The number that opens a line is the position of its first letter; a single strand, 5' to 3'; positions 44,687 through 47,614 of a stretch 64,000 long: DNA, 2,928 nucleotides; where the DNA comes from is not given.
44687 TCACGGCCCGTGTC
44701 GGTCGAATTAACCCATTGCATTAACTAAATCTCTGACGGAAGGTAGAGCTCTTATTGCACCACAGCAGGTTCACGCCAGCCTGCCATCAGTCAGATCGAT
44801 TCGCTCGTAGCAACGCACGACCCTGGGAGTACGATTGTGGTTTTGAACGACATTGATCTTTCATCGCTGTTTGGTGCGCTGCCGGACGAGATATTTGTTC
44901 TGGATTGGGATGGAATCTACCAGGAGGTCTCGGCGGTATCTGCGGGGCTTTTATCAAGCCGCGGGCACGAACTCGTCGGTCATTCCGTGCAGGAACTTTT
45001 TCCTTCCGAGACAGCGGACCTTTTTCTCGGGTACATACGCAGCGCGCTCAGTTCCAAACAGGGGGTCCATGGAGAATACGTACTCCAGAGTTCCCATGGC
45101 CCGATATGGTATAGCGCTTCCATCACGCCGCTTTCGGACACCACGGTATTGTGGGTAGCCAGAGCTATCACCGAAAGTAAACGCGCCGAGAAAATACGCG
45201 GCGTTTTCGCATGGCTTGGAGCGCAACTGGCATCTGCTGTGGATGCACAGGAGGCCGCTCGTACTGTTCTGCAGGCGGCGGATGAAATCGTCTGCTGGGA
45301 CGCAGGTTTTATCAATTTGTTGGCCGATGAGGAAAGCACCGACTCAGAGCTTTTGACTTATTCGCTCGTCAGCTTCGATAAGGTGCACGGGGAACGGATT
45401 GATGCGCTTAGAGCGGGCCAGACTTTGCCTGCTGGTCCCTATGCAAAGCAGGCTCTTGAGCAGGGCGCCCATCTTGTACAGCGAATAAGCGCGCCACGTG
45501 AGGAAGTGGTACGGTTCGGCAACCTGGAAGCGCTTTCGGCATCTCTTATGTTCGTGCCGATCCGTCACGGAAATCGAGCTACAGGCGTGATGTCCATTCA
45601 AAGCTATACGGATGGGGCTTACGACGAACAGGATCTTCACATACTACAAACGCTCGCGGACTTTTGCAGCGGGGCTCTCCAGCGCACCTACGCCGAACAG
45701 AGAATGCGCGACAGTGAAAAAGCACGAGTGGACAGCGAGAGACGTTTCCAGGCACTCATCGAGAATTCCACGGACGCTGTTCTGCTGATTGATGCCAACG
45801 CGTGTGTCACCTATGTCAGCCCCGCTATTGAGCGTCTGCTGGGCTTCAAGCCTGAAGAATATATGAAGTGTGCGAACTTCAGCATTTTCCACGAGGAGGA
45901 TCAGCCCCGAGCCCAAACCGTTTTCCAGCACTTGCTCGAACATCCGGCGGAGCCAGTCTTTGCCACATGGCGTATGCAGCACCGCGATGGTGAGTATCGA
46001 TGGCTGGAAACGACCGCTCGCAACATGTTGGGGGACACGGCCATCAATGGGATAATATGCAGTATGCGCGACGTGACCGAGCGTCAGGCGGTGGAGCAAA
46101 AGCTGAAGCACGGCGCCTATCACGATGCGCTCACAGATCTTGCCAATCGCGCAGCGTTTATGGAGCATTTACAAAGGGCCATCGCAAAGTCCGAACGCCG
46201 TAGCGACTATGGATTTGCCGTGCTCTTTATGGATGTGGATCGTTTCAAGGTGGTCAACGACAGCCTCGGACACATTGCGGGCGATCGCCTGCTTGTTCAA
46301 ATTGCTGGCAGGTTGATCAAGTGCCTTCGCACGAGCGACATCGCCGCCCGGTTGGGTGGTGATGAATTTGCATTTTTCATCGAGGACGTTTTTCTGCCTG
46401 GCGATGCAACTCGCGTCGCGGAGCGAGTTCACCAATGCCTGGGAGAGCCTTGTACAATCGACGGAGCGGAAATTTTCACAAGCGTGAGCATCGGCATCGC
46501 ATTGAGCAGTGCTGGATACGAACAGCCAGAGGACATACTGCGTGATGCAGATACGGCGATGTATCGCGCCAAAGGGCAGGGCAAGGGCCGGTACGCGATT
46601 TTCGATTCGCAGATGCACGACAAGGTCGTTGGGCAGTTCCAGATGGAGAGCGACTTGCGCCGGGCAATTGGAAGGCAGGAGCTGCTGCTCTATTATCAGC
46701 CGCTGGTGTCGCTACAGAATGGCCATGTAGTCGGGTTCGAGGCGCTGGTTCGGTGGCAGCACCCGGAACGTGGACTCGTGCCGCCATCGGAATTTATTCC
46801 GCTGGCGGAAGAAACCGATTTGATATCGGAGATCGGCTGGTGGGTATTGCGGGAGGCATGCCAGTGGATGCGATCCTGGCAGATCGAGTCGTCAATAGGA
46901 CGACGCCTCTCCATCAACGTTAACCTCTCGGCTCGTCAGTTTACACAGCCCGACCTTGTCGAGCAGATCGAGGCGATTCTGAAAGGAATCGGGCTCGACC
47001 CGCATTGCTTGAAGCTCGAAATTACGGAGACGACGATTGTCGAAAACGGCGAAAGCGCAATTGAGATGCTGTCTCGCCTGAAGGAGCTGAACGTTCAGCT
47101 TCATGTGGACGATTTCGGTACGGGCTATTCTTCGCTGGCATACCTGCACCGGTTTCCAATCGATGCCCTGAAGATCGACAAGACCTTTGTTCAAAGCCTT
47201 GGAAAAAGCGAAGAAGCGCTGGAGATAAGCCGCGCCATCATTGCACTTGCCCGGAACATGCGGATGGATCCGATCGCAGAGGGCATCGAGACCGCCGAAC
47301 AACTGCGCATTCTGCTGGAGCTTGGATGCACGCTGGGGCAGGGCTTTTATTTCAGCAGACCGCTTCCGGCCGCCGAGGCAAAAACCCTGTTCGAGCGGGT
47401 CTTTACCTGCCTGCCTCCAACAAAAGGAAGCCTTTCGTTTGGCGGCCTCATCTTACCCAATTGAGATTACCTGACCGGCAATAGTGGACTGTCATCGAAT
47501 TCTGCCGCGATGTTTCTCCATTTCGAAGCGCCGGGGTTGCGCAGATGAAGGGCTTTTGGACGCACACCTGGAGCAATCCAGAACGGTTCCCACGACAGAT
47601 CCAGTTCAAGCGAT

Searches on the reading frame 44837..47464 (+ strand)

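Call 51: search_protein_families(library=pfam, proteins=[window:44837-47464:+], max_evalue=0.00001)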
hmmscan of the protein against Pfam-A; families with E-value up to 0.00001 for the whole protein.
window:44837-47464:+ (875 aa): 10 families
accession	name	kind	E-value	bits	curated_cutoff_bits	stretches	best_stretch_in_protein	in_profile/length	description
PF00563.25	EAL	-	2.6e-78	263.1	31.3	1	606-842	3-236/236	EAL domain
PF00990.26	GGDEF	-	3.5e-45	154.1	23.8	1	427-584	1-160/161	Diguanylate cyclase, GGDEF domain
PF08448.16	PAS_4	-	4.9e-27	94.8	23.1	2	14-116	3-110/110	PAS fold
PF00989.32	PAS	-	7e-18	65.1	22.6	1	303-413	2-113/113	PAS fold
PF13426.13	PAS_9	-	1.1e-15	58.1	27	1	313-415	2-103/103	PAS domain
PF08447.18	PAS_3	-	1.3e-14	54.7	25.6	1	325-397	2-75/89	PAS fold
PF13185.12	GAF_2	-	1.4e-13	51.6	28.6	1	135-282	2-136/136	GAF domain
PF01590.32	GAF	-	9.4e-08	33.1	22.4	1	136-281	1-133/133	GAF domain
PF13188.13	PAS_8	-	5.2e-07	29.8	21.8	1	302-358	1-56/65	PAS domain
PF13492.12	GAF_3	-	1.8e-06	28.8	27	1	197-283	40-129/129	GAF domain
